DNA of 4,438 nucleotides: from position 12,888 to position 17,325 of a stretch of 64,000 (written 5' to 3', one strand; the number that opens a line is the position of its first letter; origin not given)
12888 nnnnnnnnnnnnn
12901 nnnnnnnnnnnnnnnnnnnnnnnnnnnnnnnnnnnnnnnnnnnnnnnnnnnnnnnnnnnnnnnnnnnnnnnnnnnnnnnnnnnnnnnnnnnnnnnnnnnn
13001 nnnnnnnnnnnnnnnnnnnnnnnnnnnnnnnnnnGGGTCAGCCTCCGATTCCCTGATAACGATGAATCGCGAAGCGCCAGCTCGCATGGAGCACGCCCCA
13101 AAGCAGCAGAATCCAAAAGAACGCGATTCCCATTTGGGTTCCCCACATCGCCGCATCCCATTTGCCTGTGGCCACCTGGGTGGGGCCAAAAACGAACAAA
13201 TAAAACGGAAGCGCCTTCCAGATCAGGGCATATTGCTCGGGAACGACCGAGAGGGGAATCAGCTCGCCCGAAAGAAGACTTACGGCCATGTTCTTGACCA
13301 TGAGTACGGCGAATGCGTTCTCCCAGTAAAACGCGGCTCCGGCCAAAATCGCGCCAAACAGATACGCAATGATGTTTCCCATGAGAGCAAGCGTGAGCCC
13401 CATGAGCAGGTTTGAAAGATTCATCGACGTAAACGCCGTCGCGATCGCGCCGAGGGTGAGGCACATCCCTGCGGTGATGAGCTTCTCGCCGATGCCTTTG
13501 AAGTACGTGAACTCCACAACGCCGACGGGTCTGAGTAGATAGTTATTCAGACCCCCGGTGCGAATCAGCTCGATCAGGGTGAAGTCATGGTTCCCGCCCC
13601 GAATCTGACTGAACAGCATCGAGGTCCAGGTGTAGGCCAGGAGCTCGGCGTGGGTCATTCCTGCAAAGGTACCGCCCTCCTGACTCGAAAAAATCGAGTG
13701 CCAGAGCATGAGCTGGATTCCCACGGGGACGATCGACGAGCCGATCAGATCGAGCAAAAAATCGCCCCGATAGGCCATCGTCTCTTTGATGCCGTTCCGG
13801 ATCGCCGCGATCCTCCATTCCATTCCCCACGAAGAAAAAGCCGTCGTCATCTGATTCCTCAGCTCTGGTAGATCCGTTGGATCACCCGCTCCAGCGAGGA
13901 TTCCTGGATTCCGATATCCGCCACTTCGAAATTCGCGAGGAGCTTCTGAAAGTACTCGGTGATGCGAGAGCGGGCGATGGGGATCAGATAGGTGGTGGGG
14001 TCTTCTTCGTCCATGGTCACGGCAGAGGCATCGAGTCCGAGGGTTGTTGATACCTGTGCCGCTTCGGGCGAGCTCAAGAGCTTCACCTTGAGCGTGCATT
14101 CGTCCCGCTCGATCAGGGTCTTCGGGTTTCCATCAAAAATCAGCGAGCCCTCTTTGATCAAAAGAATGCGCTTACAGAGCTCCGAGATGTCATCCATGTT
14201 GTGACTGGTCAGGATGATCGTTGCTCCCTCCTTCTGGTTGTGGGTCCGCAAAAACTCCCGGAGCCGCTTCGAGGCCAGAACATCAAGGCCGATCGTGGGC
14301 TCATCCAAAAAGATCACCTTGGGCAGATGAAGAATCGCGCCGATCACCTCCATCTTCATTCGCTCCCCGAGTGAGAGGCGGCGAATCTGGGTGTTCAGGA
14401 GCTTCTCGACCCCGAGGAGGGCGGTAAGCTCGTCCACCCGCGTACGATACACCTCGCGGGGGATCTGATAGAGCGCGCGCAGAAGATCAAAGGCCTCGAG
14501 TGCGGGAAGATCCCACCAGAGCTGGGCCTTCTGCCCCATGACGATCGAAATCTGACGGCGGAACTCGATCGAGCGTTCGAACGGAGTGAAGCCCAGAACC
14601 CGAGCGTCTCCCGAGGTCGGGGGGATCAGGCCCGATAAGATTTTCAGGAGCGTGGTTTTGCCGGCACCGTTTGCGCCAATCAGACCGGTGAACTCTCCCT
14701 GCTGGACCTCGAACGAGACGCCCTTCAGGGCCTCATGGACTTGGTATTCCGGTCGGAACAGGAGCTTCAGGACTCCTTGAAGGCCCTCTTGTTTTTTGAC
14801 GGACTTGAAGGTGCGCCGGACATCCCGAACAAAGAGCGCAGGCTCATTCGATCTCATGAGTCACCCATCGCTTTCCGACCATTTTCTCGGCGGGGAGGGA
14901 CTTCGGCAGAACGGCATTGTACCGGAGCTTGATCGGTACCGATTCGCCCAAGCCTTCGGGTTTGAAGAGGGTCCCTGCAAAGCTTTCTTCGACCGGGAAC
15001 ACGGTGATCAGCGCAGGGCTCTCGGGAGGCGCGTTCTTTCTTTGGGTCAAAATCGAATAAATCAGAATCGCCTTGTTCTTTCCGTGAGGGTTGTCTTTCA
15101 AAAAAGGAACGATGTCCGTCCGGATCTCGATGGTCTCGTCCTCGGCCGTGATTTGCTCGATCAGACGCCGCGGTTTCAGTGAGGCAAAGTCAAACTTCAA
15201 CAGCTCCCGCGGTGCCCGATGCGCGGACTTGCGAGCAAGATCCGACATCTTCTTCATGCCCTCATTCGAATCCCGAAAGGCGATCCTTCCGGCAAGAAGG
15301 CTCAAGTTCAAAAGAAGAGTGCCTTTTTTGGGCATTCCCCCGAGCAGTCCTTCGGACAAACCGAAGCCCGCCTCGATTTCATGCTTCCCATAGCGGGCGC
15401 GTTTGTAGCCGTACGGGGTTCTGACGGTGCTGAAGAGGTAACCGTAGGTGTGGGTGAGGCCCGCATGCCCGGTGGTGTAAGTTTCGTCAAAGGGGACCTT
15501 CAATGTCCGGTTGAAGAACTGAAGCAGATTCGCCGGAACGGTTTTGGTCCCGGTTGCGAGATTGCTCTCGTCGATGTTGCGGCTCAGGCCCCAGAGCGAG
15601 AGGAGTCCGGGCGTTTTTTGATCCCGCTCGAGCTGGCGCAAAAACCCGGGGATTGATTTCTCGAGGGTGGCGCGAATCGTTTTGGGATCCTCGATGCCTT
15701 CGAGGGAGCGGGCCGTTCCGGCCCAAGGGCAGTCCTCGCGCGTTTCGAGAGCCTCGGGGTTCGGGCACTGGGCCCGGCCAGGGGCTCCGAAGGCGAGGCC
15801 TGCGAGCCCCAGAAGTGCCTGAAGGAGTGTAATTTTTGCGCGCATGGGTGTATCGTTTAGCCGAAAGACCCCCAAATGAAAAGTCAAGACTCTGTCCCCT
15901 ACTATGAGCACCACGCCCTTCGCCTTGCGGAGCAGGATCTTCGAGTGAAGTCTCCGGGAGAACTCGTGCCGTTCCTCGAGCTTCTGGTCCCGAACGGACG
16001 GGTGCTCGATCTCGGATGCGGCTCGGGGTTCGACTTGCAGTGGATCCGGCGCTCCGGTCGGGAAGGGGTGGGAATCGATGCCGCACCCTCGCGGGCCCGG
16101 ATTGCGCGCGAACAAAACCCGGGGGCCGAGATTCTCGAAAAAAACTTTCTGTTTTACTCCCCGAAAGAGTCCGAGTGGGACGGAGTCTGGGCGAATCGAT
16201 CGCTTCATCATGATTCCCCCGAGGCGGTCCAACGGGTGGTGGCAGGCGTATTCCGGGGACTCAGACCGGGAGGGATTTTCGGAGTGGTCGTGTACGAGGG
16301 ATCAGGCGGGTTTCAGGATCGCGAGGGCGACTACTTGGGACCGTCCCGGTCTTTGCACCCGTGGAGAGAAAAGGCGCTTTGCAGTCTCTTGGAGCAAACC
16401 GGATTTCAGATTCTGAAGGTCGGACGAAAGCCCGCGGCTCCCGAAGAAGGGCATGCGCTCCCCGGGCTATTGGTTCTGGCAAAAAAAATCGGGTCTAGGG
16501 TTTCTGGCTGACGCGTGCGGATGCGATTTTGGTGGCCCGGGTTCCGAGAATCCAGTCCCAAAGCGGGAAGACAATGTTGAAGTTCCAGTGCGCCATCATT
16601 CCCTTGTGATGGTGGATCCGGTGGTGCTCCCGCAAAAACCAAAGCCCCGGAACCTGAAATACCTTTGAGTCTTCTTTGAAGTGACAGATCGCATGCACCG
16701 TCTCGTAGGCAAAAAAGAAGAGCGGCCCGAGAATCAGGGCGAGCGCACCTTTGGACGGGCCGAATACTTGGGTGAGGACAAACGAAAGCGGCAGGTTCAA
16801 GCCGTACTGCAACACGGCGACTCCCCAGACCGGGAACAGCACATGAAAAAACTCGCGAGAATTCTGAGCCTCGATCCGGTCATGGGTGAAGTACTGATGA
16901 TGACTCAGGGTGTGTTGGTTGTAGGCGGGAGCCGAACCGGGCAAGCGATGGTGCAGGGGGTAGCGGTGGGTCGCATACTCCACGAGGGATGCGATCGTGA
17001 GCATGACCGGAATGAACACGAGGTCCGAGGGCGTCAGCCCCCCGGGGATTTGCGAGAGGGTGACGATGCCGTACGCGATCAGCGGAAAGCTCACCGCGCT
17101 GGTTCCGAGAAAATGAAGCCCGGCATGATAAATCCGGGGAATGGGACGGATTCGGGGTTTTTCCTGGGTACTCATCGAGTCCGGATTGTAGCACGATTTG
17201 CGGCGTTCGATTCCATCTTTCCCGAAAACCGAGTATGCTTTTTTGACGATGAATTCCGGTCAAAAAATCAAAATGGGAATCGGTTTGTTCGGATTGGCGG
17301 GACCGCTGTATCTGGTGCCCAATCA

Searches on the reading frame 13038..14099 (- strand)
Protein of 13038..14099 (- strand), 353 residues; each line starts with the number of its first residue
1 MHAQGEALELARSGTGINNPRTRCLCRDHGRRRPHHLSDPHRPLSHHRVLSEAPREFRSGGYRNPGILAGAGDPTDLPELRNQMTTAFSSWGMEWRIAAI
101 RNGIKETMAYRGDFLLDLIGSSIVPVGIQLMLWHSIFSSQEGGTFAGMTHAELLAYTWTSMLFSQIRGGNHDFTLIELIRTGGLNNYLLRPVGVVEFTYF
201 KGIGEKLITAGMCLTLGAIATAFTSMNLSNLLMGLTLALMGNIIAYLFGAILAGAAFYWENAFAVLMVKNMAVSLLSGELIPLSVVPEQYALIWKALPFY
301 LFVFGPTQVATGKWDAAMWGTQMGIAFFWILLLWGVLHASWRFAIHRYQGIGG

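Call 49: search_protein_families(library=pfam, proteins=[window:13038-14099:-], max_evalue=0.001)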
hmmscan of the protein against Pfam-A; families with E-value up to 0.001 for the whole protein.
window:13038-14099:- (353 aa): 1 family
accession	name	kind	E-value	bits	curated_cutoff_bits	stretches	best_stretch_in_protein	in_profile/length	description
PF06182.17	ABC2_membrane_6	-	7.2e-15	55.8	22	1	125-352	3-229/229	ABC-2 family transporter protein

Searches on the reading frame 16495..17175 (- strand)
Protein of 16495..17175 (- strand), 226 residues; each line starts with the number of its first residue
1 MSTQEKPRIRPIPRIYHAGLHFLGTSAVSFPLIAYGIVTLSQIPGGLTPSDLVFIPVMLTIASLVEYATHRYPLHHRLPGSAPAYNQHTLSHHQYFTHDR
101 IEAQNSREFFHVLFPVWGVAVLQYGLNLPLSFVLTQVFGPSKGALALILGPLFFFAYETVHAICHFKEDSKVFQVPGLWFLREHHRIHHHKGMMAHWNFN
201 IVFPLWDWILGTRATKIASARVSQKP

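Call 49: search_protein_families(library=pfam, proteins=[window:16495-17175:-], max_evalue=0.001)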
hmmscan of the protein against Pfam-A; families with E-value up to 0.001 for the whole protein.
window:16495-17175:- (226 aa): 1 family
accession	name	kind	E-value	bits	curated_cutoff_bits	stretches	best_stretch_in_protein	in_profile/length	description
PF04116.19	FA_hydroxylase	-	3.2e-09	37.7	31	1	57-212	3-132/132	Fatty acid hydroxylase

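Call 71: list_cluster_members(proteins=[window:16495-17175:-, window:17249-17872:+, window:17921-18550:+, window:18495-19010:-, window:18495-18998:-, window:23090-23575:-, window:23604-24989:-, window:25452-28406:-, window:28854-30092:+, window:14844-16211:-])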
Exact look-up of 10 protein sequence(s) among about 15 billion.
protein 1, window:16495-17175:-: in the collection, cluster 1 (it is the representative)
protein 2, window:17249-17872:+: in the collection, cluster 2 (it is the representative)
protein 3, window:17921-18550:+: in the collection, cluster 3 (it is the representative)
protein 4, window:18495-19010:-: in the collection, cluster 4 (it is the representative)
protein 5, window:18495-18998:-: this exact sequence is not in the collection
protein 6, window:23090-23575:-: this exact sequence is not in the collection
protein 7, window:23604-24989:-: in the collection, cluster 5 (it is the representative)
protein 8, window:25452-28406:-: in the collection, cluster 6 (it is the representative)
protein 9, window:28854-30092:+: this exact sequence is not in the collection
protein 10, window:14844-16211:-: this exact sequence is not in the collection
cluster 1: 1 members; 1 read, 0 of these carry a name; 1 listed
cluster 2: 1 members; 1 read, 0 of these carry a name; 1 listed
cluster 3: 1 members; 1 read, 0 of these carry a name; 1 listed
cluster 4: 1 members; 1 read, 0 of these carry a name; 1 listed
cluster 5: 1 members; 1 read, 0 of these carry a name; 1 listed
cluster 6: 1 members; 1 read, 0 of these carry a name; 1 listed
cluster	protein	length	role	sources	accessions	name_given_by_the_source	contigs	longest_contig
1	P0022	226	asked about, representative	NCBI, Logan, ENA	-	-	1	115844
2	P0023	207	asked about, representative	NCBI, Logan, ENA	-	-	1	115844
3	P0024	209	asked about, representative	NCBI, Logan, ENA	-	-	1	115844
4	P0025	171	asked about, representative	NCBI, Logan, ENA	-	-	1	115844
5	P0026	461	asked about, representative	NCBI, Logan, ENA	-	-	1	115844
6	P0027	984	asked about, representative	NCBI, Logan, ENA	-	-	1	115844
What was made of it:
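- Tried and rejected: Look-ups of six neighbouring proteins found no 90%-cluster partners, so only GH76 (92%) calibrates the divergence (call 71).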
